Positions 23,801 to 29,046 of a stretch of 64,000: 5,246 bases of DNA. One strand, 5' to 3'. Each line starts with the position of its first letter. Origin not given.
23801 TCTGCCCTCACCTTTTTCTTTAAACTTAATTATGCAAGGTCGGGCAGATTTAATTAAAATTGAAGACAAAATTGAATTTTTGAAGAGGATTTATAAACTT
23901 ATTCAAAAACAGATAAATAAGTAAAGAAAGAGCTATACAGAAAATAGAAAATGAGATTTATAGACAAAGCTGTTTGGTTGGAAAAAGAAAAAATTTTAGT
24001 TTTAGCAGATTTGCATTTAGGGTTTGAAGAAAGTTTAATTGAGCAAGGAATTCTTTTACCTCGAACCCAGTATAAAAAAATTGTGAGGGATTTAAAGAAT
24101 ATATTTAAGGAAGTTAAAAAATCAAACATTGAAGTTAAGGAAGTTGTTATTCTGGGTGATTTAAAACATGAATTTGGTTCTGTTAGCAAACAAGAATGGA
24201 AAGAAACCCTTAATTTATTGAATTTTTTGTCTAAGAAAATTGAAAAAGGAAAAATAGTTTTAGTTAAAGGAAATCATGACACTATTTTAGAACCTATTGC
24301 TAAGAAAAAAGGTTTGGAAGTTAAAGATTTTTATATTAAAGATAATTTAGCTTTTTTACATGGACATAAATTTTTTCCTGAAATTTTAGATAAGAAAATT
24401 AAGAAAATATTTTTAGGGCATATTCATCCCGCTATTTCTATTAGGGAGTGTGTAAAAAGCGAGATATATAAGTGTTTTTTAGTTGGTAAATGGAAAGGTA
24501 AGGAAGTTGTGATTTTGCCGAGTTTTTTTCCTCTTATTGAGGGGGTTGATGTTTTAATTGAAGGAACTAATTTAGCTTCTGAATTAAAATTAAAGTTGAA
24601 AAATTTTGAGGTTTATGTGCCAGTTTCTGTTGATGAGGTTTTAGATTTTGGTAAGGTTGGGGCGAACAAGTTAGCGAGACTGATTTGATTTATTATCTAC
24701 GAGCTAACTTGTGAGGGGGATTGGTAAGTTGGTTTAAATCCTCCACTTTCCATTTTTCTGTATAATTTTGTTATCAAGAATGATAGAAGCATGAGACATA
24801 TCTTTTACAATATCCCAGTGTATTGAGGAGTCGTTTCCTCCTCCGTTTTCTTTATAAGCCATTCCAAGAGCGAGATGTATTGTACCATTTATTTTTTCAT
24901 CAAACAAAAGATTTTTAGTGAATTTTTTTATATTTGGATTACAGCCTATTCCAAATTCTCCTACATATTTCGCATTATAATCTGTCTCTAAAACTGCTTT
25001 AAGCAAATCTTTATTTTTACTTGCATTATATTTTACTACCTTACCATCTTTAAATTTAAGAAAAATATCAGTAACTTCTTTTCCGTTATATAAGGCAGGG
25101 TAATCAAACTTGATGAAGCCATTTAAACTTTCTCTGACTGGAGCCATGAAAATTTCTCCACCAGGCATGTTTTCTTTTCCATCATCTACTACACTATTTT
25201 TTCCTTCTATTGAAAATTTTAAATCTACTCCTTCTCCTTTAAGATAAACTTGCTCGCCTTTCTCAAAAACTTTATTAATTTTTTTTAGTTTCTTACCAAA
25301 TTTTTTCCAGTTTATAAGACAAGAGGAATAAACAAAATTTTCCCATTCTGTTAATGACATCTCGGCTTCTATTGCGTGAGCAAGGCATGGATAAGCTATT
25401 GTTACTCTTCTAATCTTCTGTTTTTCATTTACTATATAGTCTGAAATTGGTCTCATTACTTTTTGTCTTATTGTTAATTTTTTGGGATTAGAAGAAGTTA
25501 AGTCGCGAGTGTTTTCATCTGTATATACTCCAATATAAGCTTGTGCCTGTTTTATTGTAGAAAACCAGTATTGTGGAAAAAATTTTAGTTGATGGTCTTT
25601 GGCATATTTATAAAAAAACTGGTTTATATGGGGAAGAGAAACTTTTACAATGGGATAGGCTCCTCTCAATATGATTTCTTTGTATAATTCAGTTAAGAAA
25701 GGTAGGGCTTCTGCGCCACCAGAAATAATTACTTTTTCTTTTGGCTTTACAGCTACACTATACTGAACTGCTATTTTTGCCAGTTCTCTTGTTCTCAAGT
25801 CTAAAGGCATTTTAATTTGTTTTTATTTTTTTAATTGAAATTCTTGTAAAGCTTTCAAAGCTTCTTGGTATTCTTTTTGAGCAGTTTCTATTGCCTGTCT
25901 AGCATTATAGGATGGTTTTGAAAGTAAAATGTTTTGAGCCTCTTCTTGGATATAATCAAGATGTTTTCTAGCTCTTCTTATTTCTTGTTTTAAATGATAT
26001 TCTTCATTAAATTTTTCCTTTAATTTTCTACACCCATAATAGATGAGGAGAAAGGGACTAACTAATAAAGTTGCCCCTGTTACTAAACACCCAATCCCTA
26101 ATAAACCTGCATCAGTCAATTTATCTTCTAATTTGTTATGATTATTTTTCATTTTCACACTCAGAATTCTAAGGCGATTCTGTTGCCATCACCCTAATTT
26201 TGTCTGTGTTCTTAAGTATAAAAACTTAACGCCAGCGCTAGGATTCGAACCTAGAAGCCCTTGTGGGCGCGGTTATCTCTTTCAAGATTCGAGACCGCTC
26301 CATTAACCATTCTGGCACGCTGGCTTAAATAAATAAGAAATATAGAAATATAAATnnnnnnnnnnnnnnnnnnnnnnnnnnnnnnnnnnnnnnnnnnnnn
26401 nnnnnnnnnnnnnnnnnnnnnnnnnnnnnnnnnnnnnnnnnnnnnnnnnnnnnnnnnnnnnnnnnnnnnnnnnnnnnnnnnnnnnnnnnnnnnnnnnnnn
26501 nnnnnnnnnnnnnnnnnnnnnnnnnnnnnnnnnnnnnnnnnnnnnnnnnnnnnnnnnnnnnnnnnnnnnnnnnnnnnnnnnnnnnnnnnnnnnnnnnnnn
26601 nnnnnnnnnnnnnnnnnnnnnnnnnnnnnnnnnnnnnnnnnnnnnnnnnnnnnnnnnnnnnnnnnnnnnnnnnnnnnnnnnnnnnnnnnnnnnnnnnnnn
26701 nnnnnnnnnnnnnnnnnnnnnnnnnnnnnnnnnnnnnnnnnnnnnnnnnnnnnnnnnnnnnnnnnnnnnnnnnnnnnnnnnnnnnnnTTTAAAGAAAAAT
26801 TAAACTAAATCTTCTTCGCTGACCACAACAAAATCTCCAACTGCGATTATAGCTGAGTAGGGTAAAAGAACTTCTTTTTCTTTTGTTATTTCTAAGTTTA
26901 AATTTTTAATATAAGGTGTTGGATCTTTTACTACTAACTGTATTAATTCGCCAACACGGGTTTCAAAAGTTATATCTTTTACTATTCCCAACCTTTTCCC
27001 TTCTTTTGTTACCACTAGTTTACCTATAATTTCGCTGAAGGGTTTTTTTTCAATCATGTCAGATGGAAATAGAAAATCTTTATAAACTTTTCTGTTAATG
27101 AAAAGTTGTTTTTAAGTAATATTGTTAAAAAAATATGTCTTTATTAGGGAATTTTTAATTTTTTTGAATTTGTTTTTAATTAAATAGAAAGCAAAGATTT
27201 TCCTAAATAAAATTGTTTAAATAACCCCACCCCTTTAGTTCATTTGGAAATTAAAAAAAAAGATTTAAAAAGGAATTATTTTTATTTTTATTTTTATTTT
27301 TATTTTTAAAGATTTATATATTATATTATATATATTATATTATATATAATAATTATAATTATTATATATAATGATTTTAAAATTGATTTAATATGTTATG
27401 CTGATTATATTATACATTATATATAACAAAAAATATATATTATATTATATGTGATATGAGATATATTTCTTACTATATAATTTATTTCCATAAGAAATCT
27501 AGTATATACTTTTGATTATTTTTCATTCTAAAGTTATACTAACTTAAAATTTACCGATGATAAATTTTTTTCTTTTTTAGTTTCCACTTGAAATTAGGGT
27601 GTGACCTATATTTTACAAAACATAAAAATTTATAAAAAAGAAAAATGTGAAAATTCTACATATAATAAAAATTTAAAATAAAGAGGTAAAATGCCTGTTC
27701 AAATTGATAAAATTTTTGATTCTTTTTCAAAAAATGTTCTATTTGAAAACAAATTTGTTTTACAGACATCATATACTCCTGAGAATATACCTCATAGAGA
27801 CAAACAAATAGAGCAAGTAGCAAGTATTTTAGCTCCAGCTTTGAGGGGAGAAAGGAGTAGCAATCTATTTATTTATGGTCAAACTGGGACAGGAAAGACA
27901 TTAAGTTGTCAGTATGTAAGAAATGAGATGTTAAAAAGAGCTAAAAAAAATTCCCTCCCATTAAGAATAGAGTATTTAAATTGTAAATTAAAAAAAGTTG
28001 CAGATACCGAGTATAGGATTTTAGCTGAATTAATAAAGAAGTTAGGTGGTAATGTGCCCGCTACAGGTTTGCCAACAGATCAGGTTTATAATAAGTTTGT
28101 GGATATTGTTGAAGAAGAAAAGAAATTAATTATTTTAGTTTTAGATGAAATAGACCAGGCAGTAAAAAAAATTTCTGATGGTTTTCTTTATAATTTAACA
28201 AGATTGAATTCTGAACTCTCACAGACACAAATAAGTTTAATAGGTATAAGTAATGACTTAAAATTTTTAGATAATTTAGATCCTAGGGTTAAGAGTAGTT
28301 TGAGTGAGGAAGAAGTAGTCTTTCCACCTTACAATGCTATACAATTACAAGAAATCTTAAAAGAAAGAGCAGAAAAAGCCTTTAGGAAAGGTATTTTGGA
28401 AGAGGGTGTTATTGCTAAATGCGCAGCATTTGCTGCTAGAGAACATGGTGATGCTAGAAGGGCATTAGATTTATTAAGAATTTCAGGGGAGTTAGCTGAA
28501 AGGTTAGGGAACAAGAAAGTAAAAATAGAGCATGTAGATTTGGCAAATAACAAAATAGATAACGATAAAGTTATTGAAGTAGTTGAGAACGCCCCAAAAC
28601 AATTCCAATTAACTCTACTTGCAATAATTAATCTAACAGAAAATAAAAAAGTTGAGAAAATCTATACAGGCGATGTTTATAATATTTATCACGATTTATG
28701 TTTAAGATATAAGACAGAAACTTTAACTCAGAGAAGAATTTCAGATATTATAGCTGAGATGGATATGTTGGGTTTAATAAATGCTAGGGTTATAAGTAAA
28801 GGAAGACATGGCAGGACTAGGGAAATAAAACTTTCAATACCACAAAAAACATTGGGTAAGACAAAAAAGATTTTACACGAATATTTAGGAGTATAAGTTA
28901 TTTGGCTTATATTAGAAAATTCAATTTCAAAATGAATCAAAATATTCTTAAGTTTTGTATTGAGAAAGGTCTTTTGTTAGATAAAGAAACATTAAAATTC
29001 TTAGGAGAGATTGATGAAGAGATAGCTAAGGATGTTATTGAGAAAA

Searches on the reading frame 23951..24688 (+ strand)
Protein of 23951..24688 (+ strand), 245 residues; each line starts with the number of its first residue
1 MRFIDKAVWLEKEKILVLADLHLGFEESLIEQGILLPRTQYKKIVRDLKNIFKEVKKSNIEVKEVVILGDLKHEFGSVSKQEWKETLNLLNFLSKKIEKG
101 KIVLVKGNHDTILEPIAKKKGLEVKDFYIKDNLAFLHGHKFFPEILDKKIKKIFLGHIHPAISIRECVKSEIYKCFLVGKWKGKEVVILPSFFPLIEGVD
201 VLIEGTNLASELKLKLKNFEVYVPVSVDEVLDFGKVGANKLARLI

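Call 73: search_protein_families(library=pfam, proteins=[window:23951-24688:+], max_evalue=0.001)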
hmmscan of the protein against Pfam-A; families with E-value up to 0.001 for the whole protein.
window:23951-24688:+ (245 aa): 2 families
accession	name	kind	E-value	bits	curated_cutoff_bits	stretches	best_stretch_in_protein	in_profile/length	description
PF00149.33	Metallophos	-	4.6e-10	40.7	21.5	1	14-161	2-159/191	Calcineurin-like phosphoesterase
PF14178.11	YppF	-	0.00098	19.4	24.7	0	210-235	4-29/59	YppF-like protein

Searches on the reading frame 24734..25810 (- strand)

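Call 73: search_protein_families(library=pfam, proteins=[window:24734-25810:-], max_evalue=0.001)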
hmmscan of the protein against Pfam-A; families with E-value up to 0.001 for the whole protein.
window:24734-25810:- (358 aa): 1 family
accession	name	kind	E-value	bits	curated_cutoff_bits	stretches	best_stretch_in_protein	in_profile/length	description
PF02073.20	Peptidase_M29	-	1.2e-65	222.4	27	1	7-340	5-386/406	Thermophilic metalloprotease (M29)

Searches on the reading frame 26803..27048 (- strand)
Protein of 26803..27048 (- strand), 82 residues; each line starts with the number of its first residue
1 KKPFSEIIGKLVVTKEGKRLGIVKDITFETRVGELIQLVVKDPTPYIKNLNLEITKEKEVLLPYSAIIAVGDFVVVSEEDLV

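Call 73: search_protein_families(library=pfam, proteins=[window:26803-27048:-], max_evalue=0.001)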
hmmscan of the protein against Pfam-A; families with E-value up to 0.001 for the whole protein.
window:26803-27048:- (82 aa): 1 family
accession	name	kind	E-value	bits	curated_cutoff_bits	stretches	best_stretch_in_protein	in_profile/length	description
PF05239.21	PRC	-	3e-10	40.4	21.2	1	4-77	6-72/78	PRC-barrel domain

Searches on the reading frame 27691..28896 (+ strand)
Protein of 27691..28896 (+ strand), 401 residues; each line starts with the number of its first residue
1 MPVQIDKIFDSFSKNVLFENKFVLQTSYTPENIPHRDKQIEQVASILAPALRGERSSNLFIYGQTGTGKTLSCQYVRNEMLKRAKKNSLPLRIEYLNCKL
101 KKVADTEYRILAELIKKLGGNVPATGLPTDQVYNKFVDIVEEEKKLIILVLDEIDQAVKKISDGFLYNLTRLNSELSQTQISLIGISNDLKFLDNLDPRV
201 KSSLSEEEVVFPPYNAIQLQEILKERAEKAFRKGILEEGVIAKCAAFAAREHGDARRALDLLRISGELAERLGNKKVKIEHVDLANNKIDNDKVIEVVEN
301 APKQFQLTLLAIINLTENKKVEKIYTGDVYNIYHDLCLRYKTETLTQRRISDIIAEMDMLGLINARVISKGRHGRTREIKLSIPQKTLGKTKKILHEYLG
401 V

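Call 73: search_protein_families(library=pfam, proteins=[window:27691-28896:+], max_evalue=0.001)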
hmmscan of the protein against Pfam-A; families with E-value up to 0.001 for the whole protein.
window:27691-28896:+ (401 aa): 9 families
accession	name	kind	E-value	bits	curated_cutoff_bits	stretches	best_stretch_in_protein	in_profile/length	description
PF09079.17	Cdc6_C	-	1.1e-28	99.4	25.1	1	296-388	1-93/96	CDC6, C terminal winged helix domain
PF22703.2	Cdc6_lid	-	1.9e-25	89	27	1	221-286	2-67/68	Cdc6 AAA+ ATPase-type lid domain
PF13401.12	AAA_22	-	1.8e-10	41.7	27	1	56-187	5-124/130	AAA domain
PF13191.12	AAA_16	-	5.1e-09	37.3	32.6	1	34-157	3-144/167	AAA ATPase domain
PF00004.35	AAA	-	9.8e-07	29.7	21.2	1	60-201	2-119/131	ATPase family associated with various cellular activities (AAA)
PF22606.2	Cdc6-ORC-like_ATPase_lid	-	3.1e-06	27.4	27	1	214-270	1-57/60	Cdc6/ORC-like, ATPase lid domain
PF01637.24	ATPase_2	-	2.7e-05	24.5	33.2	1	36-169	4-135/225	ATPase domain predominantly from Archaea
PF05621.17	TniB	-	0.00016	21.6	22.4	1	49-191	28-167/189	Bacterial TniB protein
PF00270.35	DEAD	-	0.00041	20.6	26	0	55-85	13-42/167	DEAD/DEAH box helicase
